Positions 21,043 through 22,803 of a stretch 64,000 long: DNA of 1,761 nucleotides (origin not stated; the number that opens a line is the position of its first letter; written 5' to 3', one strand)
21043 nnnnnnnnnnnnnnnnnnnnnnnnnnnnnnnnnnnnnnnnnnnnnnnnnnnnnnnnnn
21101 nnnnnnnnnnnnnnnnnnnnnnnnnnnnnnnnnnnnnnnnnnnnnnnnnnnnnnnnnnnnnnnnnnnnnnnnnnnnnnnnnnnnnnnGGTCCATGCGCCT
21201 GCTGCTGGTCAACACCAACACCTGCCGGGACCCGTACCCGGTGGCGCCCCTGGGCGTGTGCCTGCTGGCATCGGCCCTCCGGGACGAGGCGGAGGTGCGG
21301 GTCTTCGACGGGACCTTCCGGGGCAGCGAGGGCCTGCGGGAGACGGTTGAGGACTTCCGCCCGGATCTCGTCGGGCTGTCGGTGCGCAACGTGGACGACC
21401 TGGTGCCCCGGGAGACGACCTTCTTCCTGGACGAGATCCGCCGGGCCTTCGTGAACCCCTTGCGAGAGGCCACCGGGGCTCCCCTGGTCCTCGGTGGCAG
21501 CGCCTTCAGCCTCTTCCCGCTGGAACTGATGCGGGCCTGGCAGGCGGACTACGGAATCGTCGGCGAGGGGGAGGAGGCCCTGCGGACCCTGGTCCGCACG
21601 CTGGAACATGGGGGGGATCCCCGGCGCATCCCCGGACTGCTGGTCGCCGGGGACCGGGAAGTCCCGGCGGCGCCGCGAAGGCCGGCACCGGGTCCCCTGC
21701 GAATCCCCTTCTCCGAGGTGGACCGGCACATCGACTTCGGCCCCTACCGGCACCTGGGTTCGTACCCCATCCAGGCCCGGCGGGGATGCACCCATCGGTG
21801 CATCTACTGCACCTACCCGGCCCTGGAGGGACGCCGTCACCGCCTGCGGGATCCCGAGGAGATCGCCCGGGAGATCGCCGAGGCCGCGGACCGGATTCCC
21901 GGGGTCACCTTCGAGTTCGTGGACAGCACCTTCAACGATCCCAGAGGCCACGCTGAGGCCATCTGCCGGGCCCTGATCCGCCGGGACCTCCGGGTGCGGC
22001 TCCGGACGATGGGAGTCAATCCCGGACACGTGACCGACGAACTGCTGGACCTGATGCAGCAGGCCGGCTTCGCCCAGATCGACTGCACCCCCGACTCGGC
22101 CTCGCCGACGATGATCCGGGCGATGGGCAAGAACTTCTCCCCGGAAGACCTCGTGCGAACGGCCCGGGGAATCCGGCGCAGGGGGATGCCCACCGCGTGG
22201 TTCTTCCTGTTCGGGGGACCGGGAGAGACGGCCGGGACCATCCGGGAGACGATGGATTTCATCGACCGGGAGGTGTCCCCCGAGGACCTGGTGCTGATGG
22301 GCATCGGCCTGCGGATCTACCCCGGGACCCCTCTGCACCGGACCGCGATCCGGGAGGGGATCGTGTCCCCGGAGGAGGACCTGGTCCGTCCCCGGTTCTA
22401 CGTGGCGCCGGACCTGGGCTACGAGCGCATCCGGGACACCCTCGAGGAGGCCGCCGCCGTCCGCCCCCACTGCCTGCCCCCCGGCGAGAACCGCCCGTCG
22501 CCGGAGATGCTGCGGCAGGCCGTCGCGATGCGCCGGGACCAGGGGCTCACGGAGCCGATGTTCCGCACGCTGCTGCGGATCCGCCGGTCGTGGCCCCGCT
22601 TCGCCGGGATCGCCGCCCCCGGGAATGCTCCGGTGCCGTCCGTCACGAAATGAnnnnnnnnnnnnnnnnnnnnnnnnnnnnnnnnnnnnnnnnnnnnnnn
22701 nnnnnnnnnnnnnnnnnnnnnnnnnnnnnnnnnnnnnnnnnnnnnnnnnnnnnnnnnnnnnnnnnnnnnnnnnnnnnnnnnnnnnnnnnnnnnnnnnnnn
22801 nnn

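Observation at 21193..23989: Two convergent class-B (cobalamin) radical SAM genes with overlapping 3' ends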

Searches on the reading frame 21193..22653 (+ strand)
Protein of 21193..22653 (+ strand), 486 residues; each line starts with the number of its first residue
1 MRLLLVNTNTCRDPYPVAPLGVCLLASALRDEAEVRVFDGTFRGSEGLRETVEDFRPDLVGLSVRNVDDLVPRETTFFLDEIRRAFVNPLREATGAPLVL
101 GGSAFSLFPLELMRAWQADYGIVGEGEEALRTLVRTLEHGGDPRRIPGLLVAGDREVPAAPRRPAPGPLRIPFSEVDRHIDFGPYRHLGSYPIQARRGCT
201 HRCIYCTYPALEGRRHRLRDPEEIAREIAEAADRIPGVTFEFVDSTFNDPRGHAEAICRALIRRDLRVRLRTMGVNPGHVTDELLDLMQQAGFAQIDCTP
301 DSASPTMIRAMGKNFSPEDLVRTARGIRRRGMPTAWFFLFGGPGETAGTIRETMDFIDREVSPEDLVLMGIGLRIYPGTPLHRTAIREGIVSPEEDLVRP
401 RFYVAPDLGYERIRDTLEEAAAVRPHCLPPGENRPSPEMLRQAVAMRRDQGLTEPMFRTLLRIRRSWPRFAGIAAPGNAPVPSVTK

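Call 10: search_protein_families(library=pfam, proteins=[window:21193-22653:+], max_evalue=0.01)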
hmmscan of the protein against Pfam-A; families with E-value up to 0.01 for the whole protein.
window:21193-22653:+ (486 aa): 2 families
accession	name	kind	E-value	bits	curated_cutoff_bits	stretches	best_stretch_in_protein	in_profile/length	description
PF04055.27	Radical_SAM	-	6.2e-25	88.7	29.5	1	197-357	5-166/166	Radical SAM superfamily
PF02310.24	B12-binding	-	6.7e-13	49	32.1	1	15-133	10-120/121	B12 binding domain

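Call 12: search_protein_families(library=ncbifam, proteins=[window:21193-22653:+], max_evalue=0.001)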
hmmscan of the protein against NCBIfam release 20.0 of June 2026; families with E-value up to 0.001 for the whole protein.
window:21193-22653:+ (486 aa): 23 families
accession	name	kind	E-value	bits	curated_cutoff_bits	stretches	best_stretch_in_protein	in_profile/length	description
TIGR04072.2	rSAM_ladder_B12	equivalog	7.5e-97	324.7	360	1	2-433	1-420/443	lipid biosynthesis B12-binding/radical SAM protein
TIGR04385.1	B12_rSAM_cofa1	equivalog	2.7e-57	194.9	450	1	16-418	17-425/438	B12 lower ligand biosynthesis radical SAM protein BzaD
TIGR04428.1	B12_rSAM_trp_MT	equivalog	6.4e-41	140.4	500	2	4-155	3-155/558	tryptophan 2-C-methyltransferase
TIGR04479.1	bcpD_PhpK_rSAM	subfamily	1.9e-26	92.5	600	1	118-359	171-408/504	PhpK family radical SAM P-methyltransferase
TIGR03471.1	HpnJ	equivalog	2.8e-22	79.2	577.6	1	193-396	200-398/472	hopanoid biosynthesis associated radical SAM protein HpnJ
TIGR04013.1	B12_SAM_MJ_1487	hypoth_equivalog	5.4e-20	71.6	251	1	86-233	62-194/382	TIGR04013 family B12-binding domain/radical SAM domain-containing protein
TIGR04014.1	B12_SAM_MJ_0865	equivalog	1.1e-19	70.6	360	1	75-387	49-360/434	methyl-coenzyme M reductase glutamine C-methyltransferase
NF033070.1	rSAM_AprD4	equivalog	1.4e-16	60.5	500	1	188-396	194-401/456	AprD4 family radical SAM diol-dehydratase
TIGR02026.1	BchE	equivalog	4e-15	55.7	481.35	1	17-355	20-360/497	magnesium-protoporphyrin IX monomethyl ester anaerobic oxidative cyclase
NF045585.1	rSAM_slr0320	equivalog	8.7e-15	54.2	775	1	82-393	125-445/511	photosystem II high light acclimation radical SAM protein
TIGR03975.1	rSAM_ocin_1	subfamily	2.1e-11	43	281.85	1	111-357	174-427/606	RiPP maturation radical SAM C-methyltransferase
TIGR04367.1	HpnR_B12_rSAM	equivalog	9.4e-11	40.9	650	1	18-268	21-260/490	hopanoid C-3 methylase HpnR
NF050148.1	rSAM_ApyD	equivalog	2e-10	39.7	750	1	93-382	101-390/645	RiPP biosynthesis radical SAM protein ApyD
NF040546.1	rSAM_CUAEP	equivalog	7.6e-10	38.1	500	1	110-381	91-364/468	CUAEP/CCAEP-tail radical SAM (seleno)protein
TIGR00089.1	TIGR00089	subfamily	8.9e-10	37.9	251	1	193-359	143-317/429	MiaB/RimO family radical SAM methylthiotransferase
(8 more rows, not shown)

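Call 13: find_encoding_contigs(protein=window:21193-22653:+, flank=10000, max_places=5)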
Protein window:21193-22653:+ (486 aa): 7 contigs read that carry it; 5 places shown.
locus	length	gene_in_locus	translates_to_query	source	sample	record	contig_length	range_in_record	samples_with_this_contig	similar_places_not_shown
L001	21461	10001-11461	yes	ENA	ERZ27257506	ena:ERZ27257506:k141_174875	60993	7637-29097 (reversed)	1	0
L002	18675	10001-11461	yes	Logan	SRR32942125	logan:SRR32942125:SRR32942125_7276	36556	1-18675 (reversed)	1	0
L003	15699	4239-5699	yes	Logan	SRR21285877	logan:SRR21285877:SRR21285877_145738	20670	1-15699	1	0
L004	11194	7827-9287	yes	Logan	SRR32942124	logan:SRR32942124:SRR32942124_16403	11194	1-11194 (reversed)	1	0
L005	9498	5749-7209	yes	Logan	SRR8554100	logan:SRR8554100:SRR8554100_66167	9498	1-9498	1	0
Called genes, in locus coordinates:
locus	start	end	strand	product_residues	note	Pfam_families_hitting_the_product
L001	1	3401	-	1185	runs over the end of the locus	PF01833:TIG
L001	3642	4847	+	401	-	-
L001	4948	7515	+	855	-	PF00912:Transgly, PF17092:PCB_OB (faint), PF00905:Transpeptidase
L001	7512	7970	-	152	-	PF09424:YqeY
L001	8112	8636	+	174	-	PF04368:DUF507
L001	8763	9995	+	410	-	PF02397:Bac_transf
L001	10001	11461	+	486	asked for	PF02310:B12-binding, PF04055:Radical_SAM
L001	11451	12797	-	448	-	PF02310:B12-binding, PF04055:Radical_SAM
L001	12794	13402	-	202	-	PF00378:ECH_1, PF16113:ECH_2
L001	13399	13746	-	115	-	-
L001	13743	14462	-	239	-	PF00378:ECH_1, PF16113:ECH_2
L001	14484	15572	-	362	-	PF02737:3HCDH_N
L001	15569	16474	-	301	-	PF00698:Acyl_transf_1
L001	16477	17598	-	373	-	PF00195:Chal_sti_synt_N (weak), PF08545:ACP_syn_III (weak)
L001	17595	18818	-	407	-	PF00109:ketoacyl-synt, PF00108:Thiolase_N (faint), PF02801:Ketoacyl-synt_C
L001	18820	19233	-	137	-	PF13279:4HBT_2, PF03061:4HBT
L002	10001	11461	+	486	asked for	PF02310:B12-binding, PF04055:Radical_SAM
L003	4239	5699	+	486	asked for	PF02310:B12-binding, PF04055:Radical_SAM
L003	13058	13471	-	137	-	PF13279:4HBT_2, PF03061:4HBT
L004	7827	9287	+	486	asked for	PF02310:B12-binding, PF04055:Radical_SAM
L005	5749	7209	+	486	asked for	PF02310:B12-binding, PF04055:Radical_SAM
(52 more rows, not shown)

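Call 28: search_solved_structures(query=window:21193-22650:+, max_evalue=0.001, show_alignments=1)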
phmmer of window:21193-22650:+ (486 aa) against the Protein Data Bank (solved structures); distinct sequences matched with E-value up to 0.001: 7.
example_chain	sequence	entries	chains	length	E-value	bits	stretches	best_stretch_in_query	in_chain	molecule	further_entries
6wte_A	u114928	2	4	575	3.3e-36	128.2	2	3-158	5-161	B12-binding domain-containing protein | Tryptophan-C2-methyltransferase containing B12-binding domain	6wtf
6fd2_B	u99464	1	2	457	5.6e-17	64.7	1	144-393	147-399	Putative apramycin biosynthetic oxidoreductase 4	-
9ccb_A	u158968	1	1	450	2.8e-12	49.3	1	99-365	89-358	Radical SAM core domain-containing protein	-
4jc0_A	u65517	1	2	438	1.1e-07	34.1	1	193-358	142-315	Ribosomal protein S12 methylthiotransferase RimO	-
2qgq_A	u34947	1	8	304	1.2e-07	34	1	194-358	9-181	Protein TM_1862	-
7mjz_A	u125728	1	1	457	6.8e-05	24.9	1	172-329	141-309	tRNA-2-methylthio-N(6)-dimethylallyladenosine synthase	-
7mjv_A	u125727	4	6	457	6.9e-05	24.9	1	172-329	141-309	tRNA-2-methylthio-N(6)-dimethylallyladenosine synthase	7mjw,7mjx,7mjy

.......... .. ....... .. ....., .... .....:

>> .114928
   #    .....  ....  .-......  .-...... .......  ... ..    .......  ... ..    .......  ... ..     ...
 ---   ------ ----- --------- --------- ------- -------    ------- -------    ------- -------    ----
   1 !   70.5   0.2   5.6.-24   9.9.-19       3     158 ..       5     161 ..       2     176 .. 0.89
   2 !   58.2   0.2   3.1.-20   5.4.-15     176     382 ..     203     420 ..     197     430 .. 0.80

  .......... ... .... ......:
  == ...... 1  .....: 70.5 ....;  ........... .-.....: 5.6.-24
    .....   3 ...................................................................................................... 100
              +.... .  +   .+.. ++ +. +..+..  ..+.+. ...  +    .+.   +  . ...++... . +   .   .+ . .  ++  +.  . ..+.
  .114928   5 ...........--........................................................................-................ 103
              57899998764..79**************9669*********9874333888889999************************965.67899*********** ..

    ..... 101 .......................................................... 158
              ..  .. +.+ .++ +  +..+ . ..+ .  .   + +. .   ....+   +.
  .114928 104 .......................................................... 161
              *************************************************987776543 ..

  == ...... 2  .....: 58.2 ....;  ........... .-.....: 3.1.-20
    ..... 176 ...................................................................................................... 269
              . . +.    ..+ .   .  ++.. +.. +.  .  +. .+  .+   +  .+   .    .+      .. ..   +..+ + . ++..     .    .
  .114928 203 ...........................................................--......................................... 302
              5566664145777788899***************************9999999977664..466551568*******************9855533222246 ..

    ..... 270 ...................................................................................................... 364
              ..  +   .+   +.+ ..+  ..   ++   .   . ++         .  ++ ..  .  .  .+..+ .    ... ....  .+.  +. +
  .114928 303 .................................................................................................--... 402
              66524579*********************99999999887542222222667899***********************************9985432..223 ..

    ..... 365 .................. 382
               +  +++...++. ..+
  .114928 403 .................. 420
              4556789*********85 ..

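Call 30: find_homologous_proteins(query=window:21193-22650:+, max_evalue=1e-10)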
Query window:21193-22650:+ (486 aa): 1287 proteins with E <= 1e-10 among 8000 candidates; the best 120 are listed.
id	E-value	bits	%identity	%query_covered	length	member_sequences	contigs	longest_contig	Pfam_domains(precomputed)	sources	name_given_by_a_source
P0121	0.0e+0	1102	100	100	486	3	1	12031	PF04055.28,PF02310.25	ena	-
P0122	2.9e-271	918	83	100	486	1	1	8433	PF04055.28,PF02310.25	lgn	-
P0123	1.8e-267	906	82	100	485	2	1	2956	PF04055.28,PF02310.25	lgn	-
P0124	2.7e-217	740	69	97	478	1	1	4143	PF04055.28,PF02310.25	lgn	-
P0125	2.9e-212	724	69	99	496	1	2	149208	PF04055.28,PF02310.25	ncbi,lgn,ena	-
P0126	7.2e-207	706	66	97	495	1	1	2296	PF04055.28,PF02310.25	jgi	-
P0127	8.9e-207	706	67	97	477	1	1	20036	PF04055.28,PF02310.25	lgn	-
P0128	1.1e-205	702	66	97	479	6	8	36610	PF04055.28,PF02310.25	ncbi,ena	-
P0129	2.0e-200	685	65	98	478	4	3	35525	PF04055.28,PF02310.25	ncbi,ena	-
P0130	3.5e-197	674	63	98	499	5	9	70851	PF04055.28,PF02310.25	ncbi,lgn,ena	-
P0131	1.5e-188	646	60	98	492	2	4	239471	PF04055.28,PF02310.25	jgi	jgi:pyruvate-formate lyase-activating enzyme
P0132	3.7e-185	634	60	97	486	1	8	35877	PF04055.28,PF02310.25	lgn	-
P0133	1.1e-178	613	59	98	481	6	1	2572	PF04055.28,PF02310.25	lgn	-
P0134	3.0e-177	608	58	98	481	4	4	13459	PF04055.28,PF02310.25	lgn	-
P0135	3.2e-166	572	57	96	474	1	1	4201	PF04055.28,PF02310.25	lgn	-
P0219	5.0e-156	538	50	98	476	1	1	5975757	PF04055.28,PF02310.25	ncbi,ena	-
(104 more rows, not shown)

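Call 36: find_encoding_contigs(protein=P0219, flank=10000, max_places=2)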
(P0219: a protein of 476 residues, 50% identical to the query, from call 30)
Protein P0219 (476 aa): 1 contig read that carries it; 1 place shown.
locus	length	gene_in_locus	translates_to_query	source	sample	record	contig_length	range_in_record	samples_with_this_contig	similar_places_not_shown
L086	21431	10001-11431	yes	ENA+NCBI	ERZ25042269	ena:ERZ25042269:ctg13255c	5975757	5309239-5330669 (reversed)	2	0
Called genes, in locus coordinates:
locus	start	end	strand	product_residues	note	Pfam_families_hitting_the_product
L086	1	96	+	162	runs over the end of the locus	PF00782:DSPc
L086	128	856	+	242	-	-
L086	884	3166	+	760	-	PF28527:DUF8425, PF07728:AAA_5, PF28529:McrB_lid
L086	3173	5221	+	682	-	PF10117:McrBC, PF22553:TY-Chap2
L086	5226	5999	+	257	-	-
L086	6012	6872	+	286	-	PF14512:TM1586_NiRdase, PF00881:Nitroreductase (weak)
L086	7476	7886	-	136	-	PF01844:HNH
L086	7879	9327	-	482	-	PF02310:B12-binding, PF04055:Radical_SAM, PF13282:DUF4070 (weak)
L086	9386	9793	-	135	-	PF13279:4HBT_2, PF03061:4HBT (weak)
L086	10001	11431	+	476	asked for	PF02310:B12-binding, PF04055:Radical_SAM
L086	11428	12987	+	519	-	PF02310:B12-binding, PF04055:Radical_SAM, PF13282:DUF4070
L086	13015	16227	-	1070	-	-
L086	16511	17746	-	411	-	PF06245:DUF1015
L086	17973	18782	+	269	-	PF07044:DUF1329 (weak), PF17131:TP_0789-like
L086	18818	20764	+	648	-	PF06980:DUF1302 (weak)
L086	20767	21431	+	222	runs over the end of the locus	-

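Call 39: predict_structure(alignment_id=A2)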
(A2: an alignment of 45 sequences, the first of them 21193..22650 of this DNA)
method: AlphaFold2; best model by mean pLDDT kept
length: 486 residues; sequences in the alignment: 45
mean_pLDDT: 91.9   pTM: 0.90
mean pLDDT of the five models: 91.9, 91.9, 91.9, 90.3, 90.3
residues with pLDDT >= 90: 398; 70-90: 64; 50-70: 12; < 50: 12
segments of 3 or more residues with pLDDT < 50: 476-486
pLDDT, mean of each block of 10 residues (from residue 1): 97 88 97 97 96 98 90 80 97 98 93 97 92 95 91 79 70 96 86 93 89 89 98 94 93 98 96 95 98 96 97 96 98 97 98 98 97 94 97 93 96 97 94 87 94 92 91 54 34
secondary structure, 60 per line:
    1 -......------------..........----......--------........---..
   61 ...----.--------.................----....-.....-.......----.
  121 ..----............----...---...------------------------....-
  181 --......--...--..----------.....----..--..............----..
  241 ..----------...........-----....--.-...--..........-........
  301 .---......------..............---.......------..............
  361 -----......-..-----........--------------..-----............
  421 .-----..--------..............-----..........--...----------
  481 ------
elements in order: E2-7 H20-29 E34-39 H48-55 E59-63 H78-93 E98-101 H103-107 H109-115 E120-122 H127-138 E149-151 H176-179 H183-188 E191-193 H208-212 H221-234 E239-242 H253-263 E269-272 H282-291 E293-301 H305-310 H317-330 E334-340 H347-360 E366-371 H380-387 H409-421 H437-450 H456-465

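Call 43: fold_search(model_id=the predicted structure, library=pdb)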
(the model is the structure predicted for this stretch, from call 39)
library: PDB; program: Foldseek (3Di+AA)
matches with E <= 10: 1463; with E <= 0.001: 97
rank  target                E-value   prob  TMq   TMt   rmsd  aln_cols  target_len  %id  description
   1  6wte_A                5.1e-32  1.00  0.80  0.70   4.5       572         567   25  Structure of radical S-adenosylmethionine methyltransferase, TsrM, from Kitasatospora setae with cobalamin and [4Fe-4S (released 2020-12-23)
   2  6wte_B                2.6e-31  1.00  0.77  0.71   6.2       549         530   25  Structure of radical S-adenosylmethionine methyltransferase, TsrM, from Kitasatospora setae with cobalamin and [4Fe-4S (released 2020-12-23)
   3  6wtf_A                1.6e-30  1.00  0.80  0.72   4.4       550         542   26  Structure of radical S-adenosylmethionine methyltransferase, TsrM, from Kitasatospora setae with tryptophan substrate  (released 2020-12-23)
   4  6wtf_B                4.6e-30  1.00  0.78  0.70   6.2       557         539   26  Structure of radical S-adenosylmethionine methyltransferase, TsrM, from Kitasatospora setae with tryptophan substrate  (released 2020-12-23)
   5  9ccb                  2.7e-22  1.00  0.63  0.72   9.3       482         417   21  X-ray crystal structure of methyl-coenzyme M reductase glutamine methylase (MgmA) from Methanothermobacter marburgensis  (released 2025-01-01)
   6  5ul4                  4.5e-20  1.00  0.68  0.48   6.5       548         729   16  Structure of Cobalamin-dependent S-adenosylmethionine radical enzyme OxsB with aqua-cobalamin and S-adenosylmethionine b (released 2017-04-19)
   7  5ul3                  5.2e-19  1.00  0.65  0.45   5.7       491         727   17  Structure of Cobalamin-dependent S-adenosylmethionine radical enzyme OxsB with aqua-cobalamin bound (released 2017-04-19)
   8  5ul2                  8.9e-19  1.00  0.66  0.46   5.1       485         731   17  Structure of Apo, SeMet-labeled Cobalamin-dependent S-adenosylmethionine radical enzyme OxsB (released 2017-04-19)
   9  6fd2_B                9.5e-19  1.00  0.63  0.67   3.8       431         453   23  Radical SAM 1,2-diol dehydratase AprD4 in complex with its substrate paromamine (released 2018-01-17)
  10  9n1d                  1.7e-18  1.00  0.65  0.52   8.6       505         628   16  Crystal structure of CysS from Corallococcus sp. CA054B with 5'-deoxyadenosine and methionine bound (released 2026-01-28)
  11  6fd2_A                2.2e-18  1.00  0.65  0.69   6.8       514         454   20  Radical SAM 1,2-diol dehydratase AprD4 in complex with its substrate paromamine (released 2018-01-17)
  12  9n1b                  1.8e-17  1.00  0.66  0.53   8.6       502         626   16  Crystal structure of CysS from Corallococcus sp. CA054B with 5'-deoxyadenosine, methionine, and pantetheinylated 3-metho (released 2026-01-28)
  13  9n1c                  3.4e-17  1.00  0.66  0.53   8.6       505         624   16  Crystal structure of CysS from Corallococcus sp. CA054B with 5'-deoxyadenosine, methionine, and pantetheinylated 3-ethox (released 2026-01-28)
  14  7mjz                  5.6e-15  1.00  0.52  0.56   5.7       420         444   17  The structure of MiaB with pentasulfide bridge (released 2021-09-15)
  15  7mjx_A                6.0e-15  1.00  0.50  0.55   7.8       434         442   15  MiaB in the complex with 5'-deoxyadenosine, methionine and RNA (released 2021-09-15)
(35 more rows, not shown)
